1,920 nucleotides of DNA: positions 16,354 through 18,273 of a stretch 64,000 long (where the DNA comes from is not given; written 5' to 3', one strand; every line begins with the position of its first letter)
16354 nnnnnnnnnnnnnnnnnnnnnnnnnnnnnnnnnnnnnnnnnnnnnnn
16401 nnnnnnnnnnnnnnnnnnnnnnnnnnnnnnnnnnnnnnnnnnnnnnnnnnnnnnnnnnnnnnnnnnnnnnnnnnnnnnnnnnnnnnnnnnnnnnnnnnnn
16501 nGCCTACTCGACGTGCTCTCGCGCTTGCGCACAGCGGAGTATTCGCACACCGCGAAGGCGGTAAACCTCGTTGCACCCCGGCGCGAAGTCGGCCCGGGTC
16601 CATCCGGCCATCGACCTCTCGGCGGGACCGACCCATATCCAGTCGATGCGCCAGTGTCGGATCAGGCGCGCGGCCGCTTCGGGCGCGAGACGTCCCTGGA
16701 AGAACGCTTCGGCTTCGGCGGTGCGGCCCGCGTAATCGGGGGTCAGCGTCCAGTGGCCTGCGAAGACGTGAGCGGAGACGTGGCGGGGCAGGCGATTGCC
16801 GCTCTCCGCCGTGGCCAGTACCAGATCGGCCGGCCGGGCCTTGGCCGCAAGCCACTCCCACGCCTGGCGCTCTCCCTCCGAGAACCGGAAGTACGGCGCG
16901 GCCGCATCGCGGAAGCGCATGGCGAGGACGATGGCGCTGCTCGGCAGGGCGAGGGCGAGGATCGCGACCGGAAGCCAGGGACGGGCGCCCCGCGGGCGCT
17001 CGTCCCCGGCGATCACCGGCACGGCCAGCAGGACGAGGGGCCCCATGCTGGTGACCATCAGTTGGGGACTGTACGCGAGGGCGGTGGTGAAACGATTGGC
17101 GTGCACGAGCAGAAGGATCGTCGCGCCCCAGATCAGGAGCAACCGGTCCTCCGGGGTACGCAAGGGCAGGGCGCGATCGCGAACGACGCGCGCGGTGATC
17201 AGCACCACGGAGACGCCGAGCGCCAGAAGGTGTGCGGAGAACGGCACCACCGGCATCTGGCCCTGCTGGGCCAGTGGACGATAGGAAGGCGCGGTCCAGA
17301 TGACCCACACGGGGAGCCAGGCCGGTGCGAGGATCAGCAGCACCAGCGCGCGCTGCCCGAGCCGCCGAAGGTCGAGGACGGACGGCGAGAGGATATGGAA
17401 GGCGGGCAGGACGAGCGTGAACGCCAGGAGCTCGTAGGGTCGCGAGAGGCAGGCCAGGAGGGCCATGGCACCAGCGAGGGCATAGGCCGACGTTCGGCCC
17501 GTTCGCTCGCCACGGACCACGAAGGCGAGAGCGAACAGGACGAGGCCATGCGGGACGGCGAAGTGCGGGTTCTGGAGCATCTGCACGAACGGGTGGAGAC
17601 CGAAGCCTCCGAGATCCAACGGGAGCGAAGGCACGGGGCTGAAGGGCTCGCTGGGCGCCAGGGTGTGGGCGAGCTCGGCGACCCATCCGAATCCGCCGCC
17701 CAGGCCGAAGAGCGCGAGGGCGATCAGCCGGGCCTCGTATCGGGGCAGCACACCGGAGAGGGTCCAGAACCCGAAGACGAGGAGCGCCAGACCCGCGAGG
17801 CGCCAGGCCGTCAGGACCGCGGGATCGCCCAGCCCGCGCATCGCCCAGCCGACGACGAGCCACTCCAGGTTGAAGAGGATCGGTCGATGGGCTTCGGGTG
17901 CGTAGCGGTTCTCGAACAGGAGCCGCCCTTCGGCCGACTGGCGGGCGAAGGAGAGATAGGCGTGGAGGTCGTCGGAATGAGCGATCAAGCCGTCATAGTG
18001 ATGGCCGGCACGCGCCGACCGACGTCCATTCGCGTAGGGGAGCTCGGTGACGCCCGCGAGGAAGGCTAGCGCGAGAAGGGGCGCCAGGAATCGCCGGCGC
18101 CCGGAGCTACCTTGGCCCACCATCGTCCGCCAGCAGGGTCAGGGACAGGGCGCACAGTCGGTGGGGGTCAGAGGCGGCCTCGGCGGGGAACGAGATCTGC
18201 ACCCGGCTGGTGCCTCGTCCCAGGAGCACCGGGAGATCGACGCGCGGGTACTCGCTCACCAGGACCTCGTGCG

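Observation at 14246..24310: Tightly overlapping five-gene operon of four giant polytopic membrane proteins plus an Ig-like lipoprotein under an XRE-cupin regulator: candidate uncharacterised membrane glycosylation or polymer-export system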

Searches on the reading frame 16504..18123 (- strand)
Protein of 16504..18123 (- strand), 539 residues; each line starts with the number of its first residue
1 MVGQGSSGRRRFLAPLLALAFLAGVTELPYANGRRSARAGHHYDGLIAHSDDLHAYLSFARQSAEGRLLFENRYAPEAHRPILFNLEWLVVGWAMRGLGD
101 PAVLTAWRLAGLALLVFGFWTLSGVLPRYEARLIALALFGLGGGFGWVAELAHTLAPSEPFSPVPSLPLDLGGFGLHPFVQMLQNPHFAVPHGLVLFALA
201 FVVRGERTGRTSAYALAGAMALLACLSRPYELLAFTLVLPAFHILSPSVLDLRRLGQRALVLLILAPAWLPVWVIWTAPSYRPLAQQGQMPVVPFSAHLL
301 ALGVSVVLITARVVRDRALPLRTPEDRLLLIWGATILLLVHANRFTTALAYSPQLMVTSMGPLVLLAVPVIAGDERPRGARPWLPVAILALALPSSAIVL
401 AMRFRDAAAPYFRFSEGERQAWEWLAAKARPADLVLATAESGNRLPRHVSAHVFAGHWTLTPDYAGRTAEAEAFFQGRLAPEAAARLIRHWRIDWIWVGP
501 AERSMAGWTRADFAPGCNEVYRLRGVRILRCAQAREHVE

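Call 4: search_protein_families(library=pfam, proteins=[window:16504-18123:-], max_evalue=1)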
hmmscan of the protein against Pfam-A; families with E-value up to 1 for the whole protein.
window:16504-18123:- (539 aa): 1 family
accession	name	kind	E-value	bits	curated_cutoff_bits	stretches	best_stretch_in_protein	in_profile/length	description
PF25221.1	5TMH_Lnb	-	0.2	12.1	25.2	0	292-394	7-107/144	Lnb transmembrane domain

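Call 5: search_protein_families(library=ncbifam, proteins=[window:16504-18123:-], max_evalue=1)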
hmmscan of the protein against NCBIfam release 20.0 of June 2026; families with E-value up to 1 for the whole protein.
window:16504-18123:- (539 aa): 1 family
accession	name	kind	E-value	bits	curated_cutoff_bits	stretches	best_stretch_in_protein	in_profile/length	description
TIGR03662.1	Chlor_Arch_YYY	subfamily_domain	0.021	13.5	300.25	1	463-529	657-724/727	chlor_Arch_YYY domain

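Call 11: find_homologous_proteins(query=window:16504-18123:-)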
Query window:16504-18123:- (539 aa): 22 proteins with E <= 0.001 among 8000 candidates.
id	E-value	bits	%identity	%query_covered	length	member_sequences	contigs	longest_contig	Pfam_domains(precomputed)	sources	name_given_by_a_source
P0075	0.0e+0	1197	100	100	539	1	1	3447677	-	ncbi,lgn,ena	-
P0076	0.0e+0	1072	89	100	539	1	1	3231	-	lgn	-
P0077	2.8e-264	896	76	100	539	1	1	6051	-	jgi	jgi:hypothetical protein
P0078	5.4e-262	888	76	98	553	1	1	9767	-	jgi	jgi:hypothetical protein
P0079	9.1e-259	878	76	99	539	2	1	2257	-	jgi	-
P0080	2.3e-198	678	62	99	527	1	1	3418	-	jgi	jgi:hypothetical protein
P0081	1.4e-196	673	63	95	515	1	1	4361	-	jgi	jgi:hypothetical protein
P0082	9.2e-186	637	59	94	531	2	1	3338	-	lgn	-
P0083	1.1e-178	613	58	96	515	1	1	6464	-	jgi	jgi:hypothetical protein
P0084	6.2e-165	568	51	99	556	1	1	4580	-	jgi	jgi:hypothetical protein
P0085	4.3e-156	539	52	94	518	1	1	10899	-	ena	-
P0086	2.4e-154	533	49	97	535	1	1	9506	-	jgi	jgi:hypothetical protein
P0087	1.3e-150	521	58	81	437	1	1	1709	-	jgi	-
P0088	8.9e-83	297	51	58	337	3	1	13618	-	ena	-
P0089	1.8e-72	263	33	94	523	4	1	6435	-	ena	-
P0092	1.6e-21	95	29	86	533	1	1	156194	-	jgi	jgi:hypothetical protein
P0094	2.0e-10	58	26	92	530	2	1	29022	-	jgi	-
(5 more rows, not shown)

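Call 26: search_solved_structures(query=A2, max_evalue=10, show_alignments=2)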
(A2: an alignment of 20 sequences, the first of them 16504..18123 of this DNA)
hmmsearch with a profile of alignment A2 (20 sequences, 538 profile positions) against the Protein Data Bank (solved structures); distinct sequences matched with E-value up to 10: 4.
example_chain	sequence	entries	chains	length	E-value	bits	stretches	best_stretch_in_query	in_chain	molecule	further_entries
3vu0_A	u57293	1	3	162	0.42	12.2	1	414-503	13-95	Putative uncharacterized protein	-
8w05_A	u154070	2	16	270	1.4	10.5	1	475-529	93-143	Triosephosphate isomerase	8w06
4y8f_A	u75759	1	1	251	1.8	10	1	481-534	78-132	Triosephosphate Isomerase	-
7xkd_R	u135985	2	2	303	4.6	8.7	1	187-317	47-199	Adhesion G-protein coupled receptor G2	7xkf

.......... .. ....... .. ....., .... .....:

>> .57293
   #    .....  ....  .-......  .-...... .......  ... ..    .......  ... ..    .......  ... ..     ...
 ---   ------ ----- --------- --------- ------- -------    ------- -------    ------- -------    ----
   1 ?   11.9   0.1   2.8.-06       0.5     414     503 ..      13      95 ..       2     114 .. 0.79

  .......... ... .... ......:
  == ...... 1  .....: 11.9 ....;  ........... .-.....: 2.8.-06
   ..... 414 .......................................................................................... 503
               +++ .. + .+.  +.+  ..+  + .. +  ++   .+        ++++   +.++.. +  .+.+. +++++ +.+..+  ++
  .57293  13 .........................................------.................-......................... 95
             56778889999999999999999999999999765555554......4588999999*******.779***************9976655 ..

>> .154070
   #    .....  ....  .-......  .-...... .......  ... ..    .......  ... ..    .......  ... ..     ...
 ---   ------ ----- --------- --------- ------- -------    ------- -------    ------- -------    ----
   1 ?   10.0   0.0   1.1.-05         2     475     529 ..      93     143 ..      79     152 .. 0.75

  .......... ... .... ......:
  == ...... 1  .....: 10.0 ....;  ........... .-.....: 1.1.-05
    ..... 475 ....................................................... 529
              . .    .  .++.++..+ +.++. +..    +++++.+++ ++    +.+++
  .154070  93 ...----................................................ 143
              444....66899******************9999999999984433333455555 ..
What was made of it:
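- On Oligosaccharyltransferase STT3/AglB/PglB (GT66) for protein D: D has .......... where 3vu0 has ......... (call 26; weak alignment, E 0.42).
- Closest known: Oligosaccharyltransferases STT3/AglB/PglB. Different: The WWDYG motif is replaced by T-A-E-S-G in the only sequence alignment available, which is weak (E 0.42, call 26).
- D lacks the WWDYG sequon-binding motif (call 26).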

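Call 27: search_protein_families(library=pfam, alignment_id=A2, max_evalue=0.1)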
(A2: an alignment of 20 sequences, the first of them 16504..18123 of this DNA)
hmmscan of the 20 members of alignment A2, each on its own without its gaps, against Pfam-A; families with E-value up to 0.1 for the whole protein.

A. member 1, window:16504-18123:- (539 aa): 0 families

B. families by the number of members that match (of 20 scanned): 2 families
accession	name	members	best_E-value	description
PF12670.12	DUF3792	1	0.018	Protein of unknown function (DUF3792)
PF19447.4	DUF5985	1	0.027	Family of unknown function (DUF5985)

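Call 40: predict_structure(alignment_id=A2)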
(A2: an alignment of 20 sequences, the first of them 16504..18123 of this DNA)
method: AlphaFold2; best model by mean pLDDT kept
length: 539 residues; sequences in the alignment: 20
mean_pLDDT: 89.0   pTM: 0.89
mean pLDDT of the five models: 89.0, 88.5, 88.2, 88.2, 87.5
residues with pLDDT >= 90: 363; 70-90: 132; 50-70: 28; < 50: 16
segments of 3 or more residues with pLDDT < 50: 1-5, 159-166, 537-539
pLDDT, mean of each block of 10 residues (from residue 1): 53 94 96 93 90 93 96 93 95 93 92 97 94 94 81 66 46 74 88 97 97 98 94 95 93 96 96 89 81 84 90 90 94 94 82 83 94 65 86 90 92 93 97 96 96 95 95 96 94 96 91 91 96 59
secondary structure, 60 per line:
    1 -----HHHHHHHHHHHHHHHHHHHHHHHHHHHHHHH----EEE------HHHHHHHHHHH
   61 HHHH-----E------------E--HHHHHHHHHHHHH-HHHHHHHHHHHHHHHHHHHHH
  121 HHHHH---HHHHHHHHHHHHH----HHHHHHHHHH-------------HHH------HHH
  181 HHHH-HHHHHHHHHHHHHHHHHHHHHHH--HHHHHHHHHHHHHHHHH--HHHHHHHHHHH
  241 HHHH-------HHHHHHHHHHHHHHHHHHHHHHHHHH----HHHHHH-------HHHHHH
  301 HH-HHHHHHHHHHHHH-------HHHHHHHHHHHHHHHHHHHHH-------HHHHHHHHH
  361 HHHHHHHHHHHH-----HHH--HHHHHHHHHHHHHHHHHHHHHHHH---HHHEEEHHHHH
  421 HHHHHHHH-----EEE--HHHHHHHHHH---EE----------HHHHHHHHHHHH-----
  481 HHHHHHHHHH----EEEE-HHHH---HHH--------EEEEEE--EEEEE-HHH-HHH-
elements in order: H6-36 E41-43 H50-64 H86-98 H100-125 H129-141 H146-155 H178-184 H186-208 H211-227 H230-244 H252-277 H282-287 H295-302 H304-316 H324-344 H352-372 H383-406 E413-415 H416-428 E434-436 H439-448 H464-475 H481-490 E495-498 H500-503 E518-523 E526-530
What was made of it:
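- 16504..18123 (-): D: 539-aa GT-C-fold membrane protein with an AglB/STT3-type C-terminal alpha/beta domain. It is a lineage-specific insertion between C and E. AF2 pLDDT 89 (call 40).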

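Call 75: find_encoding_contigs(protein=P0092, flank=8000, max_places=1)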
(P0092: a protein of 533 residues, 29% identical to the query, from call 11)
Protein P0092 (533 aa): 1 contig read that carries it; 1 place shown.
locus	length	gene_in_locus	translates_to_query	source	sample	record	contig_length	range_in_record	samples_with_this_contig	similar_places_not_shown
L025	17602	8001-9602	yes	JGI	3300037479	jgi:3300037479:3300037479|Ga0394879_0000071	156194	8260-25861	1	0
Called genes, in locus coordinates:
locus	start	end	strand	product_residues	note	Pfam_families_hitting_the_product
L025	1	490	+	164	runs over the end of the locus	PF25973:BSH_CzcB (faint), PF00364:Biotin_lipoyl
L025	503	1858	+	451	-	PF00289:Biotin_carb_N, PF02222:ATP-grasp, PF02786:CPSase_L_D2, PF07478:Dala_Dala_lig_C, PF02785:Biotin_carb_C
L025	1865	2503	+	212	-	PF02581:TMP-TENI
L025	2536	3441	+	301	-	PF00763:THF_DHG_CYH, PF02882:THF_DHG_CYH_C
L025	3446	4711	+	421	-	PF01121:CoaE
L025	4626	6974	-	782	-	PF09586:YfhO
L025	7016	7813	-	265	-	PF13489:Methyltransf_23, PF05401:NodS (weak), PF13847:Methyltransf_31, PF08241:Methyltransf_11, PF08242:Methyltransf_12, PF13649:Methyltransf_25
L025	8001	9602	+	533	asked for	-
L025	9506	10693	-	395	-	PF13432:TPR_16 (faint), PF00515:TPR_1 (faint), PF07719:TPR_2 (faint), PF13176:TPR_7 (faint), PF13181:TPR_8 (faint), PF13414:TPR_11 (faint), PF13424:TPR_12 (faint), PF18073:Zn_ribbon_LapB, +3 more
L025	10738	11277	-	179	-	PF00702:Hydrolase (faint), PF08282:Hydrolase_3 (weak)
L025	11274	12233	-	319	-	PF01380:SIS, PF00571:CBS (weak)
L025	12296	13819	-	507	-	-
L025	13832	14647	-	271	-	PF00793:DAHP_synth_1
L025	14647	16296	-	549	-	PF06418:CTP_synth_N, PF00117:GATase, PF07722:Peptidase_C26 (weak)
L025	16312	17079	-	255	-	PF02348:CTP_transf_3, PF12804:NTP_transf_3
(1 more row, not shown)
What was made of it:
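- One distant D homolog lies beside Kdo-synthesis and LapB genes (call 75).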

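Call 76: find_encoding_contigs(protein=P0094, flank=8000, max_places=1)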
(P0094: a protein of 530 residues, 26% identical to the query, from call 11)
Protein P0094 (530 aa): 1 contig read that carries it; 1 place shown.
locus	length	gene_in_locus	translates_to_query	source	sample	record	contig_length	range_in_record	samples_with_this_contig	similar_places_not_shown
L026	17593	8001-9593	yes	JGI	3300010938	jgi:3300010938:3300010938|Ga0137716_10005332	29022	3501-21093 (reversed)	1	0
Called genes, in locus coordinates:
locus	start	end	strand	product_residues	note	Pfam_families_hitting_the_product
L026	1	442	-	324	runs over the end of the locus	PF01243:PNPOx_N (faint)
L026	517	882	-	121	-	-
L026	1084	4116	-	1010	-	PF13191:AAA_16, PF07719:TPR_2 (faint), PF00515:TPR_1 (faint), PF13181:TPR_8 (faint), PF13424:TPR_12 (weak), PF17874:TPR_MalT, PF13424:TPR_12 (weak), PF00196:GerE, +1 more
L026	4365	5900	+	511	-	-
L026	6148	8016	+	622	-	PF09586:YfhO (faint)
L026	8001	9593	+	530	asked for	-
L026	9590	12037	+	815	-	PF09586:YfhO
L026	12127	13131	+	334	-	PF00493:MCM (weak), PF20030:bpMoxR, PF05496:RuvB_N (faint), PF00004:AAA (weak), PF07726:AAA_3, PF07728:AAA_5, PF17863:AAA_lid_2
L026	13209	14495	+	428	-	PF01882:DUF58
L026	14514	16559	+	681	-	PF22745:Nlig-Ia, PF01653:DNA_ligase_aden, PF03120:OB_DNA_ligase, PF03119:DNA_ligase_ZBD, PF14520:HHH_5 (weak), PF12826:HHH_2, PF14520:HHH_5, PF00533:BRCT, +2 more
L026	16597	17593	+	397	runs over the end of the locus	PF00155:Aminotran_1_2, PF00266:Aminotran_5 (weak), PF01212:Beta_elim_lyase, PF01041:DegT_DnrJ_EryC1 (weak), PF01053:Cys_Met_Meta_PP (weak)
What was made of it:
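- Closest known: YfhO family. Same: Distant D homologs sit in tandem with YfhO genes (calls 75, 76).
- Distant D homologs lie in tandem with YfhO-type GT-Cs or near Kdo genes (calls 75, 76).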

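Call 91: find_encoding_contigs(protein=P0078, flank=8000, max_places=1)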
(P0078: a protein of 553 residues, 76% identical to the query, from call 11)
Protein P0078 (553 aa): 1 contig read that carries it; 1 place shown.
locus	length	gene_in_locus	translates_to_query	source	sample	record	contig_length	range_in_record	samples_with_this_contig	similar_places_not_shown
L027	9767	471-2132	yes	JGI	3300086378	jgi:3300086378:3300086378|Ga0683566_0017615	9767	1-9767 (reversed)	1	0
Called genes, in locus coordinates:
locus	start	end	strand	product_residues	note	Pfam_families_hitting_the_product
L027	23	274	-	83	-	PF03683:UPF0175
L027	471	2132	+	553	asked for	-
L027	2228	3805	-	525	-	PF14284:PcfJ (weak)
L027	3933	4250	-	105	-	-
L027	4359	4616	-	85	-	-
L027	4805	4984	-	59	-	-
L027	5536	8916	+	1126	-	-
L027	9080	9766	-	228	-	?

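Call 92: find_encoding_contigs(protein=P0085, flank=8000, max_places=1)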
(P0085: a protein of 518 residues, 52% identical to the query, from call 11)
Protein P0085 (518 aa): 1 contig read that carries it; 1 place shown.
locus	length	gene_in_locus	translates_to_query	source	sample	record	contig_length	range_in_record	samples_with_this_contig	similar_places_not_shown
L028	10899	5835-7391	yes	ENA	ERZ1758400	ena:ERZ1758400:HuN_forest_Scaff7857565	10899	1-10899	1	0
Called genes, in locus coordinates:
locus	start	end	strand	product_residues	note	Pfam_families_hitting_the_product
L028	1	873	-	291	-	?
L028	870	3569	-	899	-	PF07691:PA14, PF23500:DUF7133, PF06439:3keto-disac_hyd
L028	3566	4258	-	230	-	-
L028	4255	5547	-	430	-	PF01306:LacY_symp (weak), PF03825:Nuc_H_symport, PF07690:MFS_1, PF12832:MFS_1_like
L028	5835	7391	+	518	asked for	-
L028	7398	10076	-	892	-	PF12256:TcdB_toxin_midN (faint), PF01839:FG-GAP (faint), PF13517:FG-GAP_3, PF16743:PliI (faint), PF13517:FG-GAP_3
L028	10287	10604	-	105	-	PF04972:BON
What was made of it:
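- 16504..18123 (-): Close homologs stand alone elsewhere (calls 91, 92).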
